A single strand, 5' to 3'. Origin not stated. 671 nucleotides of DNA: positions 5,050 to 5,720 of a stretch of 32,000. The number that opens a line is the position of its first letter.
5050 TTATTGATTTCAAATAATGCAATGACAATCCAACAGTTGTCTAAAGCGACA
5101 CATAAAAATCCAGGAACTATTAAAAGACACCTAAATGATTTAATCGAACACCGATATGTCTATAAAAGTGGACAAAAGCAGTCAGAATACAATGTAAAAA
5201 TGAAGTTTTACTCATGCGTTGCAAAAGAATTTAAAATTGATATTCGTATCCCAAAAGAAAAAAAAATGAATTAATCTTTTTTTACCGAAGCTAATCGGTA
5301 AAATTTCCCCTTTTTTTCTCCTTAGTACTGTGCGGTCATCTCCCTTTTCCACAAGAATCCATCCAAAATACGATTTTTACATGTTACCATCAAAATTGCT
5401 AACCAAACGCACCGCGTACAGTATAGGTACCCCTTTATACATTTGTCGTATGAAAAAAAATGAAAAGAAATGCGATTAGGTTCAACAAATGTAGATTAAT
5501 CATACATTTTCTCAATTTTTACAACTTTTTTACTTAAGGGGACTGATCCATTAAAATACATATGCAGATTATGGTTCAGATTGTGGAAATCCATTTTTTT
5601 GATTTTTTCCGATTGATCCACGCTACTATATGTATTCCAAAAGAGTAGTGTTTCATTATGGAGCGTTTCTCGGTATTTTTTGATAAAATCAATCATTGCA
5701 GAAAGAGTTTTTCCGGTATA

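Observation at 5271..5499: Unannotated 220-bp mobile element family: two copies with TTAA direct repeats and imperfect 23-bp TIRs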

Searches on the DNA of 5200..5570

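Call 10: search_rna_families(source=window, start=5200, end=5570, threshold=evalue, max_evalue=5)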
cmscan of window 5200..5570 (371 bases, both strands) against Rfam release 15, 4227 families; matches with E-value up to 5: 6.
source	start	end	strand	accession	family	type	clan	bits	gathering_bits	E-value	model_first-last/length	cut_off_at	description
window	5255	5323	-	RF03659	MIR2871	Gene; miRNA;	-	19.7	99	0.33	19-100/118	no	MIR2871 microRNA precursor family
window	5452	5523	-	RF02520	mir-965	Gene; miRNA;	-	19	43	0.26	1-76/76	no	mir-965 microRNA precursor family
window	5278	5378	+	RF02877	NmsRb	Gene; sRNA;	-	16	52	4.6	1-91/91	no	Neisseria metabolic switch regulator b (RcoF1/NgncR163)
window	5438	5494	-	RF00339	snoR60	Gene; snRNA; snoRNA; CD-box;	CL00074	14.8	40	3.4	1-72/72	no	Small nucleolar RNA snoR60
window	5234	5294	-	RF02716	sno_ncR3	Gene; snRNA; snoRNA; CD-box;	-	13.8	88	3.5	1-75/75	no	Small nucleolar RNA ncR3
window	5219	5312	-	RF01471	rliB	Gene; sRNA;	-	12.7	40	3.1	1-360/360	no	Listeria sRNA rliB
